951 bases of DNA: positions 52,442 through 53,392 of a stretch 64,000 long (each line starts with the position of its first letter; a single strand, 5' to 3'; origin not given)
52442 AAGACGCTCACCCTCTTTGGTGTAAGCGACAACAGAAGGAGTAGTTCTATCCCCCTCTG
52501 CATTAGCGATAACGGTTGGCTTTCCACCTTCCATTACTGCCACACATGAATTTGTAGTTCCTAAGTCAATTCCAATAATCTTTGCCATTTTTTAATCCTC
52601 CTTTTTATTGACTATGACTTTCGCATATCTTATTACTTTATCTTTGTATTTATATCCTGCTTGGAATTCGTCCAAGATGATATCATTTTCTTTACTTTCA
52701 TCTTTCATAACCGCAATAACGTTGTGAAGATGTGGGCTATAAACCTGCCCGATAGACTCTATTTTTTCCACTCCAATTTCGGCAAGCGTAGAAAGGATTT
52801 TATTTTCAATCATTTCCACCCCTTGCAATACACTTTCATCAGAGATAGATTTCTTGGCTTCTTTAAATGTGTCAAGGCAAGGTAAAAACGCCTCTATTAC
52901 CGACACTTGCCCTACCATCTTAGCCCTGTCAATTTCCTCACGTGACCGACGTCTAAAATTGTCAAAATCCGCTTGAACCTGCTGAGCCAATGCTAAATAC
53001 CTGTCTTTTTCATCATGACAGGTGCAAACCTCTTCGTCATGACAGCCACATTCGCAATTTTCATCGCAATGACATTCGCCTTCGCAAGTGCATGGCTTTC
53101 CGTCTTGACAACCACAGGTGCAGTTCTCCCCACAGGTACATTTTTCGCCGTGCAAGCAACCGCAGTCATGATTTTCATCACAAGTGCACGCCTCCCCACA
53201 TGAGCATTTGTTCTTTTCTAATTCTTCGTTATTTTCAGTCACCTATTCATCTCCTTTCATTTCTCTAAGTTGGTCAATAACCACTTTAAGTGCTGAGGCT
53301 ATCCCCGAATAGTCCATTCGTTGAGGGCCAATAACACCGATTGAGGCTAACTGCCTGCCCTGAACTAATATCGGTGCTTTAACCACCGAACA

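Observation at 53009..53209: GrpE fused to a 20-cysteine metallothionein-like N-terminal domain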

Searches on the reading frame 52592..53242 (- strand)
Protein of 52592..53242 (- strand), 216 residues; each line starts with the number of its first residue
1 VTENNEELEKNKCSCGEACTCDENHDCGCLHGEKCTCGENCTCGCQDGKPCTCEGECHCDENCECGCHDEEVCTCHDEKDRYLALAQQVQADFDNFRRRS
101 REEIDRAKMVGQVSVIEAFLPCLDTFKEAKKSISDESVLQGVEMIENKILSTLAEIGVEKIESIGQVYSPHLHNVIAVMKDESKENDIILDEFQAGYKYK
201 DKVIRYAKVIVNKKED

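Call 4: search_protein_families(library=pfam, proteins=[window:52592-53242:-], max_evalue=0.01)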
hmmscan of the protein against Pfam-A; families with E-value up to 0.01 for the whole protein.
window:52592-53242:- (216 aa): 1 family
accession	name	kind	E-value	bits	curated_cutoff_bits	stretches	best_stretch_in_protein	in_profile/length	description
PF01025.24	GrpE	-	3.8e-33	114.9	25.8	1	68-213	16-165/165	GrpE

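Call 5: find_homologous_proteins(query=window:52592-53242:-)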
Query window:52592-53242:- (216 aa): 2110 proteins with E <= 0.001 among 2227 candidates; the best 120 are listed.
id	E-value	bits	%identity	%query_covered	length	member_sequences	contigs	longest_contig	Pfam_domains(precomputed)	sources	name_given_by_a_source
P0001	5.4e-140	482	100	100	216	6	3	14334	PF01025.25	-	-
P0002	4.6e-96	339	76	88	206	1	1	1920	PF01025.25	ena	-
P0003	3.4e-88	313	66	100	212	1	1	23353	PF01025.25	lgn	-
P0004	5.9e-87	309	72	95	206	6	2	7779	PF01025.25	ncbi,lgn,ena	-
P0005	5.2e-85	303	71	98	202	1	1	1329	PF01025.25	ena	-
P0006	5.8e-84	299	71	84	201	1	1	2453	PF01025.25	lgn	-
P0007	2.3e-82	294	75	84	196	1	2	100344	PF01025.25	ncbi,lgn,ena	-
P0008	7.7e-82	292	66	100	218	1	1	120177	PF01025.25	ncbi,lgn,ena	-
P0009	7.3e-72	260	59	100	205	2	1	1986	PF01025.25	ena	-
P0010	7.1e-71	256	63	97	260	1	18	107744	PF01025.25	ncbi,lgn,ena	-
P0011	9.8e-71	256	61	99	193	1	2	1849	PF12785.13,PF01025.25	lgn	-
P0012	4.2e-70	254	63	81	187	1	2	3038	PF01025.25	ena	-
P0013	1.5e-69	252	59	91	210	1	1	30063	PF01025.25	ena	-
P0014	1.6e-69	252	60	99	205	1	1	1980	PF01025.25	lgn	-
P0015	2.1e-69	252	59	89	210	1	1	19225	PF01025.25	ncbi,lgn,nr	ncbi:MAG: nucleotide exchange factor GrpE [Clostridia bacterium]|nr:nucleotide exchange factor GrpE 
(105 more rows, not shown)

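Call 13: find_related_loci(query=window:52592-53242:-, collection=genome_contigs, flank=4000)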
Query window:52592-53242:- (216 aa) in genome_contigs; peptide patterns used: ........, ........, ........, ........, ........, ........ (x = any residue, [..] = any of these).
339 stretches matched a pattern; 272 encode a relative of the query (tblastn E <= 1e-3); the best 80 are kept; 80 distinct loci.
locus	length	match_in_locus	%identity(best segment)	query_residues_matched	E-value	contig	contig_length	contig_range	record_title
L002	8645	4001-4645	67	5-216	1e-87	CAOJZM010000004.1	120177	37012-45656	MAG TPA_asm: uncultured Christensenella sp. isolate SRR17684625_bin.32_metawrap_v1.3_MAG genome assembly, contig: NODE.1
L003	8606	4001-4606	63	7-216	5e-78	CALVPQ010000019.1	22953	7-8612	MAG: uncultured Clostridia bacterium isolate BRZ_CF__bin29 genome assembly, contig: BRZ_CF__NODE_2177_length_22953_cov_1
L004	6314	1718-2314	72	11-216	8e-78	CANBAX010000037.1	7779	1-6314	MAG TPA_asm: uncultured Clostridia bacterium isolate SRR15322615_bin.1_metawrap_v1.3_MAG genome assembly, contig: NODE.2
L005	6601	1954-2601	60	13-216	2e-77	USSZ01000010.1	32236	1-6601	uncultured Clostridiales bacterium isolate UMGS2054 genome assembly, contig: NODE_84_length_32236_cov_3.201920, whole ge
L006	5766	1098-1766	59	11-216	2e-76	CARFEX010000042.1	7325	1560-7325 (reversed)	MAG TPA_asm: uncultured Eubacteriales bacterium isolate MGBC145026 genome assembly, contig: MGBC145026.42, whole genome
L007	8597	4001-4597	71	11-216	3e-76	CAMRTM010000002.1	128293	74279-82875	MAG TPA_asm: uncultured Firmicutes bacterium isolate SRR13573576_bin.14_metawrap_v1.3_MAG genome assembly, contig: NODE.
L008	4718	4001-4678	61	5-216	6e-76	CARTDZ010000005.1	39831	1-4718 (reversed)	MAG TPA_asm: uncultured Eubacteriales bacterium isolate MGBC159796 genome assembly, contig: MGBC159796.5, whole genome s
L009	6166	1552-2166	61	9-216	8e-74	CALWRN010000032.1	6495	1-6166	MAG: uncultured Clostridia bacterium isolate E21__bin145 genome assembly, contig: E21__k127_271532, whole genome shotgun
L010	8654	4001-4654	57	11-216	3e-73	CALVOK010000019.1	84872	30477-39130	MAG: uncultured Clostridia bacterium isolate E03__bin100 genome assembly, contig: E03__k127_2773235, whole genome shotgu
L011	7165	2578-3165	61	10-216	3e-73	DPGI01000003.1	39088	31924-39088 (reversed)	MAG TPA_asm: Clostridiales bacterium isolate UBA11517 contig_1829, whole genome shotgun sequence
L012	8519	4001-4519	64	27-216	6e-73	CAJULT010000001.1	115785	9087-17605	MAG TPA_asm: uncultured Christensenellaceae bacterium isolate MGBC157384 genome assembly, contig: MGBC157384.1, whole ge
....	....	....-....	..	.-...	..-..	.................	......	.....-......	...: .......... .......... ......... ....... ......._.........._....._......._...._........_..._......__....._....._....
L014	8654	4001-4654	58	10-216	4e-72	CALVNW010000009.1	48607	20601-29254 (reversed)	MAG: uncultured Clostridia bacterium isolate BRZ_ES__bin107 genome assembly, contig: BRZ_ES__NODE_1147_length_48607_cov_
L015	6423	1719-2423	55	13-216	4e-72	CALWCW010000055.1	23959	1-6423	MAG: uncultured Clostridia bacterium isolate E03__bin84 genome assembly, contig: E03__k127_1117825, whole genome shotgun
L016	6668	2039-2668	57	19-216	7e-72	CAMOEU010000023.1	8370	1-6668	MAG: uncultured Clostridia bacterium isolate SRR873600_bin.48_metaWRAP_v1.3_MAG genome assembly, contig: NODE_20341_leng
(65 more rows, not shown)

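Call 25: find_homologous_proteins(query=window:52592-53242:-, region=1-80, max_evalue=0.01)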
Query window:52592-53242:-, residues 1-80 (80 aa): 5 proteins with E <= 0.01 among 28 candidates.
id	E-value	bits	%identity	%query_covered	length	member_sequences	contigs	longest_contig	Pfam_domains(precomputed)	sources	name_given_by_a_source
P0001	8.2e-41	156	99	100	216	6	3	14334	PF01025.25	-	-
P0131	1.2e-6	46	64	57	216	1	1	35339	PF01025.25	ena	-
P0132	5.0e-5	41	56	56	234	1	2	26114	PF01025.25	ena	-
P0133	1.5e-3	36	71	39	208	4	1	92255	-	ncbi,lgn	-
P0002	2.8e-3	36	65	39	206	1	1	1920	PF01025.25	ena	-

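Call 27: search_solved_structures(query=window:52592-53242:-, show_alignments=3)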
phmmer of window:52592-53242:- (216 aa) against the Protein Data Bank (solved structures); distinct sequences matched with E-value up to 0.001: 7.
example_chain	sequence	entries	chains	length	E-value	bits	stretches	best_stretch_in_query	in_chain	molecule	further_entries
4ani_A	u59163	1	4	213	1.4e-23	87.1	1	81-211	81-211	PROTEIN GRPE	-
3a6m_A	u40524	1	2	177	1.2e-15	61.1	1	79-214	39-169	Protein grpE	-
1dkg_A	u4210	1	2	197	9.8e-09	38.5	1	88-213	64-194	NUCLEOTIDE EXCHANGE FACTOR GRPE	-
8gb3_E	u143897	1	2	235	6.3e-08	35.9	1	77-209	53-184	Protein GrpE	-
9bls_B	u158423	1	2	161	5.8e-06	29.4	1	87-213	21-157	GrpE protein homolog 1, mitochondrial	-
9qid_B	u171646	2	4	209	1.3e-05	28.3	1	87-212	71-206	GrpE protein homolog 1, mitochondrial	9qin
9blt_B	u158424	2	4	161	2.1e-05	27.6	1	87-213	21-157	GrpE protein homolog 1, mitochondrial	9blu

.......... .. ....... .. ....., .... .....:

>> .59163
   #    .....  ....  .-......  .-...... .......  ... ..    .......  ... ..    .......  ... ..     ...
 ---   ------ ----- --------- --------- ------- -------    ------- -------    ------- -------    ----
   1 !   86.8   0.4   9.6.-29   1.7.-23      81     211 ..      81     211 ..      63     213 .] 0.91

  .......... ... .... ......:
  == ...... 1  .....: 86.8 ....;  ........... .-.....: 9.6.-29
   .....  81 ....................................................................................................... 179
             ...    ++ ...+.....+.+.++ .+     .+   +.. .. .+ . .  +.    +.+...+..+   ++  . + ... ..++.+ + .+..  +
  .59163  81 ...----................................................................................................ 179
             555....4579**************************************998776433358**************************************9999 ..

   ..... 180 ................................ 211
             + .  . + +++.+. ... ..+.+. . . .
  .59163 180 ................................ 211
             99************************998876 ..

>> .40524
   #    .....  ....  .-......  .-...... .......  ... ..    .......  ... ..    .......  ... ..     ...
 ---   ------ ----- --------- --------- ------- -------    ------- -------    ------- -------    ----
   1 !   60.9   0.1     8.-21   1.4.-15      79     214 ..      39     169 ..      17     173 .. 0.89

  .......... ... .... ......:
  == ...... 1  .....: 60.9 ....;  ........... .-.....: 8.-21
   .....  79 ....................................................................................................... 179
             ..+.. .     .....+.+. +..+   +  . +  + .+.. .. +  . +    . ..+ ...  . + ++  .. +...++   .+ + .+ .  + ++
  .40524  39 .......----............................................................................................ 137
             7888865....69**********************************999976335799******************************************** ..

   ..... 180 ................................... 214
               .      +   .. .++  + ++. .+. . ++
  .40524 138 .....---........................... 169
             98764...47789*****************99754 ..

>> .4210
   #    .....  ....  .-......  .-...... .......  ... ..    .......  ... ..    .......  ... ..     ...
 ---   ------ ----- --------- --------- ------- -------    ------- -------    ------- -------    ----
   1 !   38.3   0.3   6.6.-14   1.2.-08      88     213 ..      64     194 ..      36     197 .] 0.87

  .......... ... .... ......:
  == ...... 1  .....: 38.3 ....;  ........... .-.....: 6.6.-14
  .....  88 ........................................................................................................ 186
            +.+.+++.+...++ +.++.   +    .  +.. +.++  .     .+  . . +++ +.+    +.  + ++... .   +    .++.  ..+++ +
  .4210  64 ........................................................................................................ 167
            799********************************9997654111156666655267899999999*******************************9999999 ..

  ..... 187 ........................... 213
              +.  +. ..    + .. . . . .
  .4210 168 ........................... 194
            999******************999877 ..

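Call 30: find_encoding_contigs(protein=P0131, flank=5000, max_places=2)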
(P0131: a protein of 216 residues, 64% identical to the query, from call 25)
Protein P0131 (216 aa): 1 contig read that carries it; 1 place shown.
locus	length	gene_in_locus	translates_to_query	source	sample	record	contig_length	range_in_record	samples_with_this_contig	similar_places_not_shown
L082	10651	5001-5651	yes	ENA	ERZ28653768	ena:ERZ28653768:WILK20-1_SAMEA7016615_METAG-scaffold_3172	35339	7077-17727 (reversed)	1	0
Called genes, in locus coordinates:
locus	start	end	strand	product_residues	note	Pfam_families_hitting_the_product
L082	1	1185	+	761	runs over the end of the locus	PF02190:LON_substr_bdg, PF13173:AAA_14 (faint), PF05496:RuvB_N (faint), PF00004:AAA, PF07728:AAA_5, PF22667:Lon_lid, PF05362:Lon_C, PF13541:ChlI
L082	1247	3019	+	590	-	PF01935:DUF87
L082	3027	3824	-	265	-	PF13483:Lactamase_B_3 (weak), PF00753:Lactamase_B (weak), PF12706:Lactamase_B_2 (weak)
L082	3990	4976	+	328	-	PF03444:WHD_HrcA (faint), PF01628:HrcA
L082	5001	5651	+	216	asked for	PF01025:GrpE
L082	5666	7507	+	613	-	PF00012:HSP70, PF06723:MreB_Mbl, PF00012:HSP70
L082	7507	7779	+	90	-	-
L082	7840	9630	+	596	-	PF08439:Peptidase_M3_N, PF01432:Peptidase_M3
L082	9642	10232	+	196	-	-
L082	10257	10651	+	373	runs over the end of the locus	PF00226:DnaJ, PF01556:DnaJ_C, PF00684:DnaJ_CXXCXGXG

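Call 31: list_cluster_members(proteins=[P0133, P0130, P0125, P0124, P0131, P0132, P0129, P0127, P0123])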
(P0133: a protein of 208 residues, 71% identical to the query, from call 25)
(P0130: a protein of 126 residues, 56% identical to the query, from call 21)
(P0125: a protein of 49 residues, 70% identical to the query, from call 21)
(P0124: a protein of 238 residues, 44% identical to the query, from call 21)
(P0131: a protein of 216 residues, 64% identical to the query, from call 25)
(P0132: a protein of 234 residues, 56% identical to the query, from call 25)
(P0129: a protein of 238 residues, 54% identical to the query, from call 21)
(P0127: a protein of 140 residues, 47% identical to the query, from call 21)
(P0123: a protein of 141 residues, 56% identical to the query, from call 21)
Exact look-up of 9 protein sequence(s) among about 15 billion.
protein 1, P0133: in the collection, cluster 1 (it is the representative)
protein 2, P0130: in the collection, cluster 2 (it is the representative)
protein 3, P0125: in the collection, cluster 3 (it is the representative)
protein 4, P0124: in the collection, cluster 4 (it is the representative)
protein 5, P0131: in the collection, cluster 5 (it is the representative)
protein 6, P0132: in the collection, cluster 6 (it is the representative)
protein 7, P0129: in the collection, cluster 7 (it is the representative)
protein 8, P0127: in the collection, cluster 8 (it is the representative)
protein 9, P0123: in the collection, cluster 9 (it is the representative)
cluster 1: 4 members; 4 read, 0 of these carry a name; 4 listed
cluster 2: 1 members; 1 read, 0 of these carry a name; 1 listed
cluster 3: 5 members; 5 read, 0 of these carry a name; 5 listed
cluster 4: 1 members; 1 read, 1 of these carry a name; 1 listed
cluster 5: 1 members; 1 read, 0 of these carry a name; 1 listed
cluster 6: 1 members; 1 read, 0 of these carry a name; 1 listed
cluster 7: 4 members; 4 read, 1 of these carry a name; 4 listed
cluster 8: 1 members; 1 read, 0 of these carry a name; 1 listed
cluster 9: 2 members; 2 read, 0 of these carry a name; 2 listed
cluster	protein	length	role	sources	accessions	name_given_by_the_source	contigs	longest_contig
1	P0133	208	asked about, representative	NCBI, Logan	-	-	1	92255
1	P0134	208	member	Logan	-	-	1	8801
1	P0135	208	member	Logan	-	-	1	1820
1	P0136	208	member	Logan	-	-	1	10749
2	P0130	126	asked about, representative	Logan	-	-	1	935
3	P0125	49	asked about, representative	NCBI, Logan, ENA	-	-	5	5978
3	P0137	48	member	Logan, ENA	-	-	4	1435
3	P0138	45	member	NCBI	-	-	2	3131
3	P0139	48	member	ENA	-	-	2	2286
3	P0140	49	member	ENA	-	-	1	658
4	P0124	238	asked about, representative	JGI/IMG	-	hypothetical protein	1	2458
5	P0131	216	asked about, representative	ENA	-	-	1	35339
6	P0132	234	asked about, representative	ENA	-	-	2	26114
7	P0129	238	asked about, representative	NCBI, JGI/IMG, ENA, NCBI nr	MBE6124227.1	MAG: hypothetical protein E7184_01620 [Erysipelotrichaceae bacterium] | hypothetical protein [Erysipelotrichaceae bacterium]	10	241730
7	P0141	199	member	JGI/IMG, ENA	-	-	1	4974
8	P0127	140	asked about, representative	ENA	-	-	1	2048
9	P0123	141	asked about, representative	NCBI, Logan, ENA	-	-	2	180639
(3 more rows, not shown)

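Call 54: predict_structure(alignment_id=A1)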
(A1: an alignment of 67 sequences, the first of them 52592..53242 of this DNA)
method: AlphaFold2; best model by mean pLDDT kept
length: 216 residues; sequences in the alignment: 67
mean_pLDDT: 72.8   pTM: 0.45
mean pLDDT of the five models: 72.8, 72.7, 71.8, 66.2, 66.1
residues with pLDDT >= 90: 36; 70-90: 102; 50-70: 17; < 50: 61
segments of 3 or more residues with pLDDT < 50: 1-20, 24-46, 48-54, 56-64
pLDDT, mean of each block of 10 residues (from residue 1): 40 46 46 42 46 47 51 71 93 95 91 86 87 90 90 88 84 84 79 86 86 73
secondary structure, 60 per line:
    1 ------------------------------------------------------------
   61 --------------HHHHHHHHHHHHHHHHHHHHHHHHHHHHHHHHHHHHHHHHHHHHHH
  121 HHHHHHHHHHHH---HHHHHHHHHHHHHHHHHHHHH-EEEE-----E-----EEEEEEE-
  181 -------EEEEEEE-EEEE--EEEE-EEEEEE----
elements in order: H75-132 H136-156 E158-161 E173-179 E188-194 E196-199 E202-205 E207-212

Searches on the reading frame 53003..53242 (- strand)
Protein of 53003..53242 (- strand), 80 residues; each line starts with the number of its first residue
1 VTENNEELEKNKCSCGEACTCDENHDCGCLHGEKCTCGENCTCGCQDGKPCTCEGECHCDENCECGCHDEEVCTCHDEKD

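Call 21: search_protein_representatives(protein=window:53003-53242:-)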
Query: 80 residues. Proteins with E-value up to 0.001 (for the whole library): 10; up to 1e-10: 0; up to 1e-30: 0. The best 10 are listed.
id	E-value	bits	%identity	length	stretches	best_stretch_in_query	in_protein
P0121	5.2e-10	55.5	66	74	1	28-77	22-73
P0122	1.6e-07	47.5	67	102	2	33-67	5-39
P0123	5.6e-07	45.8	56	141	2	19-72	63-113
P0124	2.4e-04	37.4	44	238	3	4-59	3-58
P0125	3.8e-04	36.7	70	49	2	33-59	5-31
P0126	4.8e-04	36.4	60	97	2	33-65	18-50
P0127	6.3e-04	36.0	47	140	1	23-69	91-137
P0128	6.7e-04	36.0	66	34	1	31-62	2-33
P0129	7.0e-04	35.9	54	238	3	34-61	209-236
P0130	7.0e-04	35.9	56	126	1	33-71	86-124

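Call 23: search_protein_families(library=ncbifam, proteins=[window:53003-53242:-, P0125, P0130, P0127, P0129, P0124, P0123], max_evalue=1)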
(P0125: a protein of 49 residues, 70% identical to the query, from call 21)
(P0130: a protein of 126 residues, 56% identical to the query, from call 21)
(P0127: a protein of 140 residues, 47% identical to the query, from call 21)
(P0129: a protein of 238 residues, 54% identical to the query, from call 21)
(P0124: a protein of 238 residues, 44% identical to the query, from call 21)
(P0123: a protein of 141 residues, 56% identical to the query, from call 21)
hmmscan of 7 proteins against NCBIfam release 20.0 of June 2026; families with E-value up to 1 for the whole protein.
window:53003-53242:- (80 aa): 0 families

P0125 (49 aa): 0 families

P0130 (126 aa): 15 families
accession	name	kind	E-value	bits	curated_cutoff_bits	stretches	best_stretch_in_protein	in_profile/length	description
NF033789.1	repress_SdpR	subfamily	2.6e-18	65.7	100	1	2-68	7-73/79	autorepressor SdpR family transcription factor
NF033788.1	HTH_metalloreg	subfamily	1e-16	60.5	55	1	2-67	10-76/77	metalloregulator ArsR/SmtB family transcription factor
NF045707.1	Dbac_1936_reg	equivalog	1.6e-09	37.6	115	1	2-63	16-77/99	ArsR/SmtB-type metalloregulator TsoR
NF007528.0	PRK10141.1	subfamily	1.9e-09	37.4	97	1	2-71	15-85/117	metalloregulator ArsR/SmtB family transcription factor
NF041413.1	ArsR_Rv2640c_fam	equivalog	1.7e-05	25.2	155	1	2-72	41-114/118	Rv2640c family ArsR-like transcriptional regulator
NF040642.1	sulf_sens_BigR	equivalog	2.1e-05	24.5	155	1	4-62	21-79/95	sulfite-sensing transcriptional repressor BigR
NF007297.0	PRK09775.1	equivalog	0.00042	19.2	401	1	7-75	6-72/446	type II toxin-antitoxin system HipA family toxin YjjJ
NF047906.1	CdPbTransRegCmtR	equivalog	0.0028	17.5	150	1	2-64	20-82/104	Cd(II)/Pb(II)-sensing metalloregulatory transcriptional regulator CmtR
NF053814.1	teico_TcaR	equivalog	0.034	14.2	170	1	5-64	40-100/151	MarR family transcriptional regulator TcaR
NF010034.0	PRK13509.1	equivalog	0.034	13.5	244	1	7-98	9-101/251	HTH-type transcriptional regulator UlaR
NF052532.1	TransRegPagRBaca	equivalog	0.047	13.8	170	1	5-68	29-92/99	transcriptional repressor PagR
NF038251.1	AdcR_fam_Zn_TF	equivalog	0.053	13.8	175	1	7-52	40-85/143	zinc-dependent MarR family transcriptional regulator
NF040786.1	LysR_Sec_metab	equivalog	0.064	12.2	250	1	1-47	1-49/298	selenium metabolism-associated LysR family transcriptional regulator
NF005061.0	PRK06474.1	equivalog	0.074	12.9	121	1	3-51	11-62/178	hypothetical protein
TIGR03015.1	pepcterm_ATPase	hypoth_equivalog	0.08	12.4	324.5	1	3-80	137-210/269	XrtA/PEP-CTERM system-associated ATPase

P0127 (140 aa): 0 families

P0129 (238 aa): 0 families

P0124 (238 aa): 6 families
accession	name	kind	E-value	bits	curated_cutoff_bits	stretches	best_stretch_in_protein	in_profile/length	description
NF010737.0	PRK14139.1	equivalog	0.0083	16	164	1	154-229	27-104/188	nucleotide exchange factor GrpE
NF010267.0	PRK13713.1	equivalog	0.014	15.7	104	1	125-198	55-121/127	conjugal transfer relaxosome DNA-binding protein TraM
NF033914.0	antiphage_ZorA_1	subfamily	0.025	12.9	190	1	154-218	416-479/619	anti-phage ZorAB system protein ZorA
NF010748.0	PRK14150.1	equivalog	0.043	13.3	152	1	121-227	7-108/198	nucleotide exchange factor GrpE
TIGR01687.1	moaD_arch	subfamily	0.5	10.9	49.5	1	173-228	11-67/88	MoaD family protein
NF033930.1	pneumo_PspA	exception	0.85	8.2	850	0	118-222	183-275/659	pneumococcal surface protein A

P0123 (141 aa): 1 family
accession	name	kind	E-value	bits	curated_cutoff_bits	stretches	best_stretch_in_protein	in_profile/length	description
TIGR04429.1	Phr_nterm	subfamily_domain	0.12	12.9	25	1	1-22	1-25/28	Phr family secreted Rap phosphatase inhibitor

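Call 24: search_protein_families(library=pfam, proteins=[window:53003-53242:-, P0125, P0130, P0127, P0129, P0124, P0123], max_evalue=1)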
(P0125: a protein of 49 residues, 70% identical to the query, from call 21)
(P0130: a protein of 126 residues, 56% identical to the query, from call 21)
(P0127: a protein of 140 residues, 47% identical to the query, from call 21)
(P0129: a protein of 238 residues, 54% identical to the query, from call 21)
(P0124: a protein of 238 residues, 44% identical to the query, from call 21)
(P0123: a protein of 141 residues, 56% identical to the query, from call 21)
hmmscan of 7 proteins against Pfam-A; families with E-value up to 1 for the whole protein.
window:53003-53242:- (80 aa): 0 families

P0125 (49 aa): 1 family
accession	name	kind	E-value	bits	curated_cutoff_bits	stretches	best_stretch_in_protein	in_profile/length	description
PF02067.21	Metallothio_5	-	0.9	10.2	25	1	4-25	18-39/41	Metallothionein family 5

P0130 (126 aa): 3 families
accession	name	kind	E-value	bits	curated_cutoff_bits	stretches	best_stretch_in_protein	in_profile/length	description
PF01022.26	HTH_5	-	8.4e-13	48.4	22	1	2-48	1-47/47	Bacterial regulatory protein, arsR family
PF12840.13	HTH_20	-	0.00011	22.6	27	1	5-46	6-48/51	Helix-turn-helix domain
PF13412.12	HTH_24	-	0.11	12.6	21.9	1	22-46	23-47/48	Winged helix-turn-helix DNA-binding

P0127 (140 aa): 3 families
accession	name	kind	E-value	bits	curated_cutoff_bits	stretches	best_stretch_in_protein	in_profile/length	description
PF14131.11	DUF4298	-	2.4e-18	66.4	27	1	6-86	3-84/87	Domain of unknown function (DUF4298)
PF10234.14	Cluap1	-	0.036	13.9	25.8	1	4-36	209-241/268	Clusterin-associated protein-1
PF11121.13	DUF2639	-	0.55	10.7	27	0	41-48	1-8/38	Protein of unknown function (DUF2639)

P0129 (238 aa): 3 families
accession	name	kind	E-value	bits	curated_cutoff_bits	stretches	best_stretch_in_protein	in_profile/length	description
PF02067.21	Metallothio_5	-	2.8e-07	31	25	3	154-189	3-39/41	Metallothionein family 5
PF08921.16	DUF1904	-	0.0011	19.8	24.1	1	5-100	5-101/108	Domain of unknown function (DUF1904)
PF11988.14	Dsl1_N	-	0.06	12.8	25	1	35-110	150-225/350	Retrograde transport protein Dsl1 N terminal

P0124 (238 aa): 6 families
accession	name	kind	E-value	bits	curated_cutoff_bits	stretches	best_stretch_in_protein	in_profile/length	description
PF01025.24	GrpE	-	0.00013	22.1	25.8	1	148-237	4-88/165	GrpE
PF01442.23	Apolipoprotein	-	0.00075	19.7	90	1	156-216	12-71/190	Apolipoprotein A1/A4/E domain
PF05261.17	Tra_M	-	0.0074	16.7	27.7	1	125-192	55-119/124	TraM protein, DNA-binding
PF02067.21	Metallothio_5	-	0.042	14.4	25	2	11-37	14-40/41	Metallothionein family 5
PF21219.3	USH1C_N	-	0.059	13.8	27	1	177-230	2-51/74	Harmonin, N-terminal domain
PF18504.6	Csm1_N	-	0.92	10.3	26.3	1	138-182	24-67/70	Csm1 N-terminal domain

P0123 (141 aa): 1 family
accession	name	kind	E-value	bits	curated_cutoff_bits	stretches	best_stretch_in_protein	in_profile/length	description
PF02067.21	Metallothio_5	-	0.57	10.8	25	1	32-57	14-39/41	Metallothionein family 5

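Call 73: find_encoding_contigs(protein=P0125, flank=4000, max_places=4)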
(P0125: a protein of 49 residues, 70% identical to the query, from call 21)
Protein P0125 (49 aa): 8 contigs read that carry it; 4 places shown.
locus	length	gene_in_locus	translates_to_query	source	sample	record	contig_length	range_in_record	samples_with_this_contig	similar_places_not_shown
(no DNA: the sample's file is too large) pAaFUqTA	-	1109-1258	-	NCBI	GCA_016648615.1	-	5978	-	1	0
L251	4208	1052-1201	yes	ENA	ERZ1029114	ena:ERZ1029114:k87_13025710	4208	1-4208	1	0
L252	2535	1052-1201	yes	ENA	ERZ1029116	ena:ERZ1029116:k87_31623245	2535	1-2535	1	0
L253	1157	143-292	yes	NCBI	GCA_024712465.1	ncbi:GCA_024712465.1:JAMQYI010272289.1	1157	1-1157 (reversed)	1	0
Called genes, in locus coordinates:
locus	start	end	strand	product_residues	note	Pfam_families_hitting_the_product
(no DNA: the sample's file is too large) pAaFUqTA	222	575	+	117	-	-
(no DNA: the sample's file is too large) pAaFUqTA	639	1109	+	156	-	PF04073:tRNA_edit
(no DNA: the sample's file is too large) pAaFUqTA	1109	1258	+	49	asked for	-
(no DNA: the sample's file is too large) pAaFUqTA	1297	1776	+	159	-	PF00383:dCMP_cyt_deam_1, PF14437:MafB19-deam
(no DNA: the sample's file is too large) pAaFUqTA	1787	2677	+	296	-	PF04015:DUF362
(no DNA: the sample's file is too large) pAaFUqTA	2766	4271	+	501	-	PF00501:AMP-binding, PF13193:AMP-binding_C (weak)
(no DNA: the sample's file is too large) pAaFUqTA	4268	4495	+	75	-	-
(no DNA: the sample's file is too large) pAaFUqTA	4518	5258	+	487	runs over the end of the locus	?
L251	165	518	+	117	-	-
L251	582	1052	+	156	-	PF04073:tRNA_edit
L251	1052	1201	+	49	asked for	-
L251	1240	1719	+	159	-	PF00383:dCMP_cyt_deam_1, PF14437:MafB19-deam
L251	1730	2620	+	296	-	PF04015:DUF362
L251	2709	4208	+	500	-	?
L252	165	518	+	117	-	-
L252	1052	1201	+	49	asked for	-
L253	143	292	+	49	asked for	-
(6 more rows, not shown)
